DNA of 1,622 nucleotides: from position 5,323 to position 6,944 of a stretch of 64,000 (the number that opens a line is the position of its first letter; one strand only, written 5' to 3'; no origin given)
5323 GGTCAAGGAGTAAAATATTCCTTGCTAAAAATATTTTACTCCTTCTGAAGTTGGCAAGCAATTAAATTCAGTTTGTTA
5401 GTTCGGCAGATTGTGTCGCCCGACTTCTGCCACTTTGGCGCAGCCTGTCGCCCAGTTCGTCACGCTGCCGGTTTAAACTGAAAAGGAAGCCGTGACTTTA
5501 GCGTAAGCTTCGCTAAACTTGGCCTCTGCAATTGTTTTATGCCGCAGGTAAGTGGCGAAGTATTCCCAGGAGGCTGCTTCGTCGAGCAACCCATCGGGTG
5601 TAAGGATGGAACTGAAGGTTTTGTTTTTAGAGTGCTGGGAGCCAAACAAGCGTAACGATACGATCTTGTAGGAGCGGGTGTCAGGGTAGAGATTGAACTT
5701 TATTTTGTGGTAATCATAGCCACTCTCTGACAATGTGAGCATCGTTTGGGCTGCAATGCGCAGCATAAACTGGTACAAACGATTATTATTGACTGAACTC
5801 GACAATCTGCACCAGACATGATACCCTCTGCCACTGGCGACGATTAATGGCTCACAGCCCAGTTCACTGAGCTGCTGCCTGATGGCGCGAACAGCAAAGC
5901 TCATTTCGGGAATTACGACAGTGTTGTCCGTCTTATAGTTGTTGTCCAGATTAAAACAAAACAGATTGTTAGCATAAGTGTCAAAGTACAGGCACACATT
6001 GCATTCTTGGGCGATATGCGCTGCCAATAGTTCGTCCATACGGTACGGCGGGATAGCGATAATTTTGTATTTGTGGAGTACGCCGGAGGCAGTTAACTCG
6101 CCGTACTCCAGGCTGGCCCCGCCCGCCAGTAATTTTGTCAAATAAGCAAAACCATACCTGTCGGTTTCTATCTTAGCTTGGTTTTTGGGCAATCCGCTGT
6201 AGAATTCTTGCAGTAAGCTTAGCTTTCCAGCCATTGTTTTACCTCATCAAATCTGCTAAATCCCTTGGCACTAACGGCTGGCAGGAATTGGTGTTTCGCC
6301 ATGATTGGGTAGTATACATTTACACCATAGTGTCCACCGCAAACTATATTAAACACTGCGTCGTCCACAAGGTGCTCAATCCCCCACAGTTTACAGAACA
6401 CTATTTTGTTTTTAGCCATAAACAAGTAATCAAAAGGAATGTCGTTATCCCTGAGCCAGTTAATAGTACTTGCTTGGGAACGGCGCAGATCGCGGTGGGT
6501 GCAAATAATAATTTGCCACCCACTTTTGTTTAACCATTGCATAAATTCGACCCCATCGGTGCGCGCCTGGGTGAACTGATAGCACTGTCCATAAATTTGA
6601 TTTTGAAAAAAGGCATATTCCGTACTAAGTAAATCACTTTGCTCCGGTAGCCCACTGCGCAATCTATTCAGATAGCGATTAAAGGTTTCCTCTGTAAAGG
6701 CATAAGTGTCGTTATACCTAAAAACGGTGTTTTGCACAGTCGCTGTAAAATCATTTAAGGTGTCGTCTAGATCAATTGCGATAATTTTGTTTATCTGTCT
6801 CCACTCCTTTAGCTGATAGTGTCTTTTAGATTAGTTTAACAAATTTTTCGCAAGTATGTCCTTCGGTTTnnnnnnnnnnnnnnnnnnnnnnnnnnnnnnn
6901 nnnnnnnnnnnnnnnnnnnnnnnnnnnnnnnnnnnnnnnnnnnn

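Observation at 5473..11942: Divergent six-gene cluster (SF2 helicase, HAD nucleotidase-like, AEP-like / orphan protein, two BrxD-like P-loop NTPases): candidate undescribed defence or DNA-surveillance system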

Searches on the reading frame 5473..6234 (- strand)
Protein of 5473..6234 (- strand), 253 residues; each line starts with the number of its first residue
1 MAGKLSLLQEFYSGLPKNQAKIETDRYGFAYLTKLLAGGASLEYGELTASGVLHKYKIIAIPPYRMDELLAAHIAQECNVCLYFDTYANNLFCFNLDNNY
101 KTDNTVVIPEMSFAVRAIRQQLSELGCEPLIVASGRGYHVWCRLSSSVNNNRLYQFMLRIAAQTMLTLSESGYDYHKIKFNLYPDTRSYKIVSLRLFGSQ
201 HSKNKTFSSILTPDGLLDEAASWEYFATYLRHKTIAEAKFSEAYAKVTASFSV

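Call 3: search_protein_families(library=pfam, proteins=[window:5473-6234:-], max_evalue=0.1)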
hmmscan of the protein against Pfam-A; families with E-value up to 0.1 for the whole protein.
window:5473-6234:- (253 aa): 2 families
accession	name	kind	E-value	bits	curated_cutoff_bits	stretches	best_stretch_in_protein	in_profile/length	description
PF22548.2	AEP-TOTE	-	0.0019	18.2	27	1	70-174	66-164/230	TOTE conflict system, Archaeo-Eukaryotic Primase domain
PF21686.3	LigD_Prim-Pol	-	0.0085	16.1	27.4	1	107-164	114-172/254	LigD, primase-polymerase domain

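Call 4: search_protein_families(library=padloc, proteins=[window:5473-6234:-], max_evalue=0.1)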
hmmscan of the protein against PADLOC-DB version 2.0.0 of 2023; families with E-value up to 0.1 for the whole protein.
window:5473-6234:- (253 aa): 2 families
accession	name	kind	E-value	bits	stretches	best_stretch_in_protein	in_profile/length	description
PDLC03746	RT_UG10_large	-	2.7e-05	20.2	1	97-189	76-157/1688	DRT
PDLC03747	RT_UG10_small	-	0.0026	14.5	1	73-170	47-147/824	DRT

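Call 5: search_protein_families(library=ncbifam, proteins=[window:5473-6234:-], max_evalue=0.1)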
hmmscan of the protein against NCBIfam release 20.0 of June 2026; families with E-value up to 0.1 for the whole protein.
window:5473-6234:- (253 aa): 1 family
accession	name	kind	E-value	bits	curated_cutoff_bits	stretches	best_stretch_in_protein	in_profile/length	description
TIGR02778.1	ligD_pol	equivalog_domain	0.01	15.5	214.7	1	104-164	125-186/245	non-homologous end-joining DNA ligase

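Call 7: search_protein_families(library=phrogs, proteins=[window:5473-6234:-], max_evalue=0.01)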
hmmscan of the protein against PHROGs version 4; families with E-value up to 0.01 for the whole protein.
window:5473-6234:- (253 aa): 0 families

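Call 17: find_homologous_proteins(query=window:5473-6234:-)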
Query window:5473-6234:- (253 aa): 310 proteins with E <= 0.001 among 974 candidates; the best 120 are listed.
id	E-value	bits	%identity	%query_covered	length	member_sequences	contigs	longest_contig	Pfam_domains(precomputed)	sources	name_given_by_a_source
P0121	3.0e-166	569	100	100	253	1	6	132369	-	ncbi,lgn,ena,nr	ncbi:MAG: hypothetical protein M0Z55_04530 [Peptococcaceae bacterium]|nr:hypothetical protein [Pepto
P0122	3.4e-127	441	75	98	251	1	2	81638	PF22548.3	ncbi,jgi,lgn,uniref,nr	ncbi:hypothetical protein SBF1_90008 [Candidatus Desulfosporosinus infrequens]|uniref:DNA primase sm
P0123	1.6e-125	435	75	99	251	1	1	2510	-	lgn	-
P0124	3.5e-122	424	73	99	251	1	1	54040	-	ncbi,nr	ncbi:MAG: hypothetical protein P4L59_15530 [Desulfosporosinus sp.]|nr:hypothetical protein [Desulfos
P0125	3.5e-122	424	71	99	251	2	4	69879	-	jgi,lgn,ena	jgi:hypothetical protein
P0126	3.3e-120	418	70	100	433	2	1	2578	PF13302.14,PF00583.32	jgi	-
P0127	7.2e-119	414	69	99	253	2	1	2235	-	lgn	-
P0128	2.6e-118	412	71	99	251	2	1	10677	-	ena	-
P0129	2.3e-116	405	70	98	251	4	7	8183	-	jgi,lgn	jgi:hypothetical protein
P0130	9.6e-115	400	70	99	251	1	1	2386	-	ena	-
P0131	7.0e-114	397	67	100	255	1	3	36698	-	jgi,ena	jgi:hypothetical protein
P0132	1.2e-113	397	68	98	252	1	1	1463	-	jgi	jgi:hypothetical protein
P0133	1.3e-113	396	68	98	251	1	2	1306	-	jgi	jgi:hypothetical protein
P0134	4.4e-112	391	69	100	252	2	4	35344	-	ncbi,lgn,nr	ncbi:MAG: hypothetical protein P4N41_04110 [Negativicutes bacterium]|nr:hypothetical protein [Negati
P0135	4.1e-111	388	68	96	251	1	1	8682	-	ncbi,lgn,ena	-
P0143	2.3e-101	356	62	96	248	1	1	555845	-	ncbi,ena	-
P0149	6.6e-99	348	59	99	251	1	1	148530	-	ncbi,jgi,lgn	ncbi:MAG TPA: hypothetical protein VGM64_18675 [Lacunisphaera sp.]|jgi:hypothetical protein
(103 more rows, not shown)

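Call 19: find_encoding_contigs(protein=P0122, flank=8000, max_places=1)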
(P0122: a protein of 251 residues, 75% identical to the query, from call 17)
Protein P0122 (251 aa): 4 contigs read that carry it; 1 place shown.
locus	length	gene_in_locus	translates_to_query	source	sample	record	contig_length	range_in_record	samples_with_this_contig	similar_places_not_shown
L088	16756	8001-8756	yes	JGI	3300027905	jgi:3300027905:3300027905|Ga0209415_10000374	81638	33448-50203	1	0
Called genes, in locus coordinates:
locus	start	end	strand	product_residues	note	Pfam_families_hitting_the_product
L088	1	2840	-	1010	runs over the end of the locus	PF00037:Fer4, PF12797:Fer4_2 (weak), PF07992:Pyr_redox_2, PF00890:FAD_binding_2 (weak), PF01266:DAO (weak), PF07992:Pyr_redox_2 (weak), PF12831:FAD_oxidored (weak), PF13450:NAD_binding_8 (weak), +10 more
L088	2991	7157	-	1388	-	PF00580:UvrD-helicase, PF01443:Viral_helicase1 (faint), PF13245:AAA_19, PF00580:UvrD-helicase, PF13361:UvrD_C, PF13538:UvrD_C_2 (faint), PF12705:PDDEXK_1 (weak)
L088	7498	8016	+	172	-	-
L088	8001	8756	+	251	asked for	PF22548:AEP-TOTE (weak)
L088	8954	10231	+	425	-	PF07992:Pyr_redox_2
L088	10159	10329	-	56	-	-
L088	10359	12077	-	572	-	PF02203:TarH, PF12729:4HB_MCP_1, PF00672:HAMP, PF00015:MCPsignal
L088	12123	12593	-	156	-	PF03682:UPF0158 (weak)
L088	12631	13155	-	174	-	PF06210:DUF1003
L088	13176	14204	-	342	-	PF00793:DAHP_synth_1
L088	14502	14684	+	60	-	-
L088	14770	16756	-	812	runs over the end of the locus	PF00343:Phosphorylase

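Call 20: find_encoding_contigs(protein=P0149, flank=8000, max_places=1)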
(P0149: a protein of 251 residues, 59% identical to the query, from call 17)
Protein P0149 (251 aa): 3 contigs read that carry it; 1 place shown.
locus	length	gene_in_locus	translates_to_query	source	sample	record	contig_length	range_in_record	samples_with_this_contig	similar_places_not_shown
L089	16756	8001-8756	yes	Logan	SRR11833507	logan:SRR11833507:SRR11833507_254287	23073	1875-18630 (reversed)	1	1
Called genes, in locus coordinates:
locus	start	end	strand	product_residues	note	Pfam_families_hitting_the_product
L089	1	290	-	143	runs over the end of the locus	-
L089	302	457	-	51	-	-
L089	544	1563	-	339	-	-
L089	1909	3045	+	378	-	-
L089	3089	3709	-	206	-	PF00326:Peptidase_S9 (weak), PF00561:Abhydrolase_1, PF02129:Peptidase_S15, PF12146:Hydrolase_4, PF12697:Abhydrolase_6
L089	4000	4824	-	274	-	PF09844:DUF2071 (weak)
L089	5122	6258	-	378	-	PF18911:PKD_4, PF00801:PKD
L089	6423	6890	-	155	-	-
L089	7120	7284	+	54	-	-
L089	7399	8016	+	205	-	-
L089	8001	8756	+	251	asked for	-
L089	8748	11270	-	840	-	PF05787:PhoX (faint), PF01731:Arylesterase (faint), PF25021:TEN_NHL (weak), PF01436:NHL (weak), PF07679:I-set, PF13895:Ig_2, PF13927:Ig_3, PF00047:ig (weak), +7 more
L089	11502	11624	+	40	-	-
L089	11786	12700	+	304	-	PF20434:BD-FAE, PF07859:Abhydrolase_3, PF00326:Peptidase_S9 (faint)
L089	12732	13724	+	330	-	PF01156:IU_nuc_hydro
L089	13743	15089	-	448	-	PF00144:Beta-lactamase, PF11954:DUF3471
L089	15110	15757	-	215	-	-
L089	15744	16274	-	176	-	PF04542:Sigma70_r2, PF08281:Sigma70_r4_2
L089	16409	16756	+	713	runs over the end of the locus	PF01011:PQQ, PF00034:Cytochrom_C (weak), PF13442:Cytochrome_CBB3, PF01011:PQQ, PF13360:PQQ_2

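Call 21: find_encoding_contigs(protein=P0143, flank=8000, max_places=1)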
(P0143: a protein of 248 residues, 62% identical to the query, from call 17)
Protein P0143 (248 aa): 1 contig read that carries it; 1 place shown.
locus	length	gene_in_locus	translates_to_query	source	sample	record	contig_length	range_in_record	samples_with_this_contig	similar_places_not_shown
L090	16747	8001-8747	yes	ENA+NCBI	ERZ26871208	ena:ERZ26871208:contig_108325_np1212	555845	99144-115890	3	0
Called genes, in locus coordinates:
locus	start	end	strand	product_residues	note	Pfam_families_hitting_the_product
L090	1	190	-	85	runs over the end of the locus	PF01738:DLH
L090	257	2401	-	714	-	-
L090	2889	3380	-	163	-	-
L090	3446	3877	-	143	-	-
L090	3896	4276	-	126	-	-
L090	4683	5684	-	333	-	-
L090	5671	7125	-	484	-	PF04966:OprB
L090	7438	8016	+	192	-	-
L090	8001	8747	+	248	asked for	-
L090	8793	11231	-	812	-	-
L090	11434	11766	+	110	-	-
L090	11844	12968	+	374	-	-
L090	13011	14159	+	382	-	PF13483:Lactamase_B_3, PF12706:Lactamase_B_2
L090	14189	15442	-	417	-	PF00754:F5_F8_type_C, PF03561:Allantoicase (faint), PF22633:F5_F8_type_C_2, PF00754:F5_F8_type_C, PF22633:F5_F8_type_C_2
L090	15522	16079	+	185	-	PF00255:GSHPx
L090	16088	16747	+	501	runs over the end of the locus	-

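Call 63: search_protein_families(library=pfam, proteins=[L090:7438-8016:+, L089:7399-8016:+], max_evalue=0.05)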
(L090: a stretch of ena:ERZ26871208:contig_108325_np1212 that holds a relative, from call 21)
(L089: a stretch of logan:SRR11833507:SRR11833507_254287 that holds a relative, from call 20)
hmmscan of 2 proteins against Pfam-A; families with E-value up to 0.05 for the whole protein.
L090:7438-8016:+ (192 aa): 1 family
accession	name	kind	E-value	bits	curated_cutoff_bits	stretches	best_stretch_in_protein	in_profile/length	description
PF00702.32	Hydrolase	-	0.0019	19.1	26.4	1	4-126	2-145/191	haloacid dehalogenase-like hydrolase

L089:7399-8016:+ (205 aa): 3 families
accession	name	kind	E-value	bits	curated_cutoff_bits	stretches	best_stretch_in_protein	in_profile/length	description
PF00702.32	Hydrolase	-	0.00078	20.3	26.4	1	16-125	1-133/191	haloacid dehalogenase-like hydrolase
PF24694.1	LNS2_PITM1-3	-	0.037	14.5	27.7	0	85-140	16-70/124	PITM 1-3, LNS2 domain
PF03767.20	Acid_phosphat_B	-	0.042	13.8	27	0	88-146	118-169/230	HAD superfamily, subfamily IIIB (Acid phosphatase)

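Call 67: search_solved_structures(query=A5, max_evalue=1, show_alignments=2)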
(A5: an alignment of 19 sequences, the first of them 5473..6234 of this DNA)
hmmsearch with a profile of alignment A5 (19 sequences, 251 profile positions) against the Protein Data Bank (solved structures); distinct sequences matched with E-value up to 1: 0.

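Call 83: find_related_loci(query=A5, collection=metagenome_contigs, flank=8000)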
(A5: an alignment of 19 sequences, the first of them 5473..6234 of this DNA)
Query A5 (253 aa) in metagenome_contigs; peptide patterns used: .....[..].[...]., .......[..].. (x = any residue, [..] = any of these).
177 stretches matched a pattern; 137 encode a relative of the query (tblastn E <= 1e-3); the best 80 are kept; 80 distinct loci.
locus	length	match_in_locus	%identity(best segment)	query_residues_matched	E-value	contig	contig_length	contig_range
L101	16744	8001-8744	75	1-248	3e-134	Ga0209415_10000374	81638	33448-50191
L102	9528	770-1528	71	1-253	1e-129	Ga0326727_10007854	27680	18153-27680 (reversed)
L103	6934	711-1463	72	1-251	2e-129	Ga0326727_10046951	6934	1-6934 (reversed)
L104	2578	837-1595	70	1-253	1e-135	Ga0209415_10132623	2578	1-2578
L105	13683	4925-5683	70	1-253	1e-127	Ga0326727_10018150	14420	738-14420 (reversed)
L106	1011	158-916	67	1-253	1e-133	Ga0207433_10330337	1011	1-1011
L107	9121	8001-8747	66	1-249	7e-116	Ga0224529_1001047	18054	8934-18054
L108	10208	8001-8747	64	1-249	5e-113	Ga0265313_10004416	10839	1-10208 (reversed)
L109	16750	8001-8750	60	1-250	4e-107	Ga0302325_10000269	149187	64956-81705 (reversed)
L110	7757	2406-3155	62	1-250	2e-106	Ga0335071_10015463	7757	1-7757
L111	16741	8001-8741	61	1-247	8e-106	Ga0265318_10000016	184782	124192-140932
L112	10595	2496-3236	61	1-247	8e-106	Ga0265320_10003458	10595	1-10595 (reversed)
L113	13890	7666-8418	57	1-251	5e-105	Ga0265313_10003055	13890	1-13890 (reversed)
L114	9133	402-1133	60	1-244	3e-104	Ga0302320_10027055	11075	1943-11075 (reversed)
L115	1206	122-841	61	1-240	5e-113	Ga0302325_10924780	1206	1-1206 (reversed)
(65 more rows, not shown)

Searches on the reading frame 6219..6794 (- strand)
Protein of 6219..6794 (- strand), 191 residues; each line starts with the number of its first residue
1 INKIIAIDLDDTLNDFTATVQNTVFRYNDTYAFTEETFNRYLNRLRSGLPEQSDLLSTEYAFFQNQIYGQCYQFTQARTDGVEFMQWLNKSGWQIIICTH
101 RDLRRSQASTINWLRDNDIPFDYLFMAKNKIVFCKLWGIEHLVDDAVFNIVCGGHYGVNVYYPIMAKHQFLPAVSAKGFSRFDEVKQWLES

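Call 3: search_protein_families(library=pfam, proteins=[window:6219-6737:-], max_evalue=0.1)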
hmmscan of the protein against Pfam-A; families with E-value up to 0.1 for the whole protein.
window:6219-6737:- (172 aa): 1 family
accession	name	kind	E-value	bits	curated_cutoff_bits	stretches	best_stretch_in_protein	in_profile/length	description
PF24694.1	LNS2_PITM1-3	-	0.062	13.8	27.7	1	56-110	20-73/124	PITM 1-3, LNS2 domain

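Call 4: search_protein_families(library=padloc, proteins=[window:6219-6737:-], max_evalue=0.1)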
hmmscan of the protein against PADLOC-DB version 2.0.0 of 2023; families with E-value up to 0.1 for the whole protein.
window:6219-6737:- (172 aa): 0 families

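Call 5: search_protein_families(library=ncbifam, proteins=[window:6219-6737:-], max_evalue=0.1)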
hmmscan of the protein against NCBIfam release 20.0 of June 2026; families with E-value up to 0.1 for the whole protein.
window:6219-6737:- (172 aa): 1 family
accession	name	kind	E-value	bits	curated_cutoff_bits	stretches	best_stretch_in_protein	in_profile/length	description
TIGR01689.1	EcbF-BcbF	subfamily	0.033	14.1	162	0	53-109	20-87/126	capsule biosynthesis phosphatase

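Call 7: search_protein_families(library=phrogs, proteins=[window:6219-6737:-], max_evalue=0.01)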
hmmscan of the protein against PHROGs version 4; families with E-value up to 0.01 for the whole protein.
window:6219-6737:- (172 aa): 4 families
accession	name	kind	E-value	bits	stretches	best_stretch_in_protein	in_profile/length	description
phrog_415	-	other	3.3e-09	37.7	1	55-110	62-116/218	polynucleotide kinase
phrog_1238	-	moron, auxiliary metabolic gene and host takeover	0.00021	22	1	58-108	45-96/155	phosphoheptose isomerase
phrog_505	-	other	0.00064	20.3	1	63-111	196-243/295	polynucleotide kinase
phrog_4256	-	unknown function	0.0043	17.9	1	65-122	32-87/141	-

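Call 63: search_protein_families(library=pfam, proteins=[window:6219-6794:-], max_evalue=0.05)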
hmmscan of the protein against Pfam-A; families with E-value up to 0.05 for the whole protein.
window:6219-6794:- (191 aa): 2 families
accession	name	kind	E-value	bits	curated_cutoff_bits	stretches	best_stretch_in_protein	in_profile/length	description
PF06941.18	NT5C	-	0.00086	19.7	24.8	1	2-132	1-126/180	5' nucleotidase, deoxy (Pyrimidine), cytosolic type C protein (NT5C)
PF00702.32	Hydrolase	-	0.0096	16.8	26.4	1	3-104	2-126/191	haloacid dehalogenase-like hydrolase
